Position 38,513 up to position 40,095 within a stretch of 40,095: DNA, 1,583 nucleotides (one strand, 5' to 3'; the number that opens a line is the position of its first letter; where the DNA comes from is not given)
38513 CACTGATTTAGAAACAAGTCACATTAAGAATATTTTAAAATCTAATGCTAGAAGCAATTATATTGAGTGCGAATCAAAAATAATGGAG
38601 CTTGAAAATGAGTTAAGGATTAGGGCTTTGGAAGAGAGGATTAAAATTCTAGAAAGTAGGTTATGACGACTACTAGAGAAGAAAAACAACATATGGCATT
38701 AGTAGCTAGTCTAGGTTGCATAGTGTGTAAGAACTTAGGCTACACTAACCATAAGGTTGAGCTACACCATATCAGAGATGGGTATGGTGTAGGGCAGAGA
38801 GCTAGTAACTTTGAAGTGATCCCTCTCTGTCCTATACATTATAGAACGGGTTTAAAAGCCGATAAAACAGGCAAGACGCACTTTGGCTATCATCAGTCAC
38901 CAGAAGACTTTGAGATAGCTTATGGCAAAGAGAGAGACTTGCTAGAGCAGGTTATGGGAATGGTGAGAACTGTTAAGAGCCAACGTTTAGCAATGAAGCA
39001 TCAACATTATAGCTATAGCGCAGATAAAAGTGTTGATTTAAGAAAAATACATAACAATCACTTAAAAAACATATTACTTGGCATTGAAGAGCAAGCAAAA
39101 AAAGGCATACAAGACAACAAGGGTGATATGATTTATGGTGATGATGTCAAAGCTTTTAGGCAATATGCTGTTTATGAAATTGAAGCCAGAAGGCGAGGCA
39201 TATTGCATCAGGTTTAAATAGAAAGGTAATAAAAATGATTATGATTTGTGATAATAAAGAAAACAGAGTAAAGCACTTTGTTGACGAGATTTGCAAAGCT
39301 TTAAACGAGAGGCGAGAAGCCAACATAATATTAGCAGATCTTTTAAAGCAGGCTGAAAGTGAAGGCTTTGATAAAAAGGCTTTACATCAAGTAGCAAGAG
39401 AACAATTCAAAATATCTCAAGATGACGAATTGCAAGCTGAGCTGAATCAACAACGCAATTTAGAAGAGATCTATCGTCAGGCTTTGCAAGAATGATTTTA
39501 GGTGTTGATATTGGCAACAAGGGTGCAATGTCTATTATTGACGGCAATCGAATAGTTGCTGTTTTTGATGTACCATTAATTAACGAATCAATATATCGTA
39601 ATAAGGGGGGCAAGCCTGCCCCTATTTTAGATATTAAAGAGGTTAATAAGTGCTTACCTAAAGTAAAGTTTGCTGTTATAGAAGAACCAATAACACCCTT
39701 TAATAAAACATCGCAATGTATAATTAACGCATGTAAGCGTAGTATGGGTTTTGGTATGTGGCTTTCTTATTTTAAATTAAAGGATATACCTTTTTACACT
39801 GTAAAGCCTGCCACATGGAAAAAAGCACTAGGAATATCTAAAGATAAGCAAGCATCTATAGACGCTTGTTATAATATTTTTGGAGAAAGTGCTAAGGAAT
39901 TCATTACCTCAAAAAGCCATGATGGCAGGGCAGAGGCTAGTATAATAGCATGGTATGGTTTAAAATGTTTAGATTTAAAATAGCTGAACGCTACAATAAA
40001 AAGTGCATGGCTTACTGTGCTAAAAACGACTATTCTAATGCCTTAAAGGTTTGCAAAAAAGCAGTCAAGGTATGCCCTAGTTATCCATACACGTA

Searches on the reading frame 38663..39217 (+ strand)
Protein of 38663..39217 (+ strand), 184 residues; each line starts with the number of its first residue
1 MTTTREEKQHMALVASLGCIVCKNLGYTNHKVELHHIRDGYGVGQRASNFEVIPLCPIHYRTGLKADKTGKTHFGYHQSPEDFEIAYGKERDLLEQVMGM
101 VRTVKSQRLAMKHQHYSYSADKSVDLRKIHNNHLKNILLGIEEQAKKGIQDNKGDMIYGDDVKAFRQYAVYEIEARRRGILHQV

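Call 31: search_protein_families(library=phrogs, proteins=[window:38663-39217:+], max_evalue=0.001)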
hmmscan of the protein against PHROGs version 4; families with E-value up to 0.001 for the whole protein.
window:38663-39217:+ (184 aa): 2 families
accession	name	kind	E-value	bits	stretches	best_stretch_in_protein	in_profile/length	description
phrog_1588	-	unknown function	1.2e-27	97.3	1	2-107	22-119/132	-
phrog_2321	-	DNA, RNA and nucleotide metabolism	5.4e-06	27.4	1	2-63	79-137/186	Ref-like RecA filament endonuclease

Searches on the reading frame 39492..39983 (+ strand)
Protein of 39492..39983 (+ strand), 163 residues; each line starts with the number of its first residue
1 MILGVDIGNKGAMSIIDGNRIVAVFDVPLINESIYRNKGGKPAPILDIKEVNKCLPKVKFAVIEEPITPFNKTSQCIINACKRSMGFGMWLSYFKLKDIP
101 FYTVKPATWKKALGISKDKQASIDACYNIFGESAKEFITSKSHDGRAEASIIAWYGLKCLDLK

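Call 31: search_protein_families(library=phrogs, proteins=[window:39492-39983:+], max_evalue=0.001)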
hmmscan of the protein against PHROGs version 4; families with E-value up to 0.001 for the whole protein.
window:39492-39983:+ (163 aa): 2 families
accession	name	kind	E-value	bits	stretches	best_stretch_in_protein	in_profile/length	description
phrog_1770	-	DNA, RNA and nucleotide metabolism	4e-20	73.4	1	1-158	5-149/158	Holliday junction resolvase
phrog_159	-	DNA, RNA and nucleotide metabolism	3.2e-06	27.4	1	50-129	142-221/330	RuvC-like Holliday junction resolvase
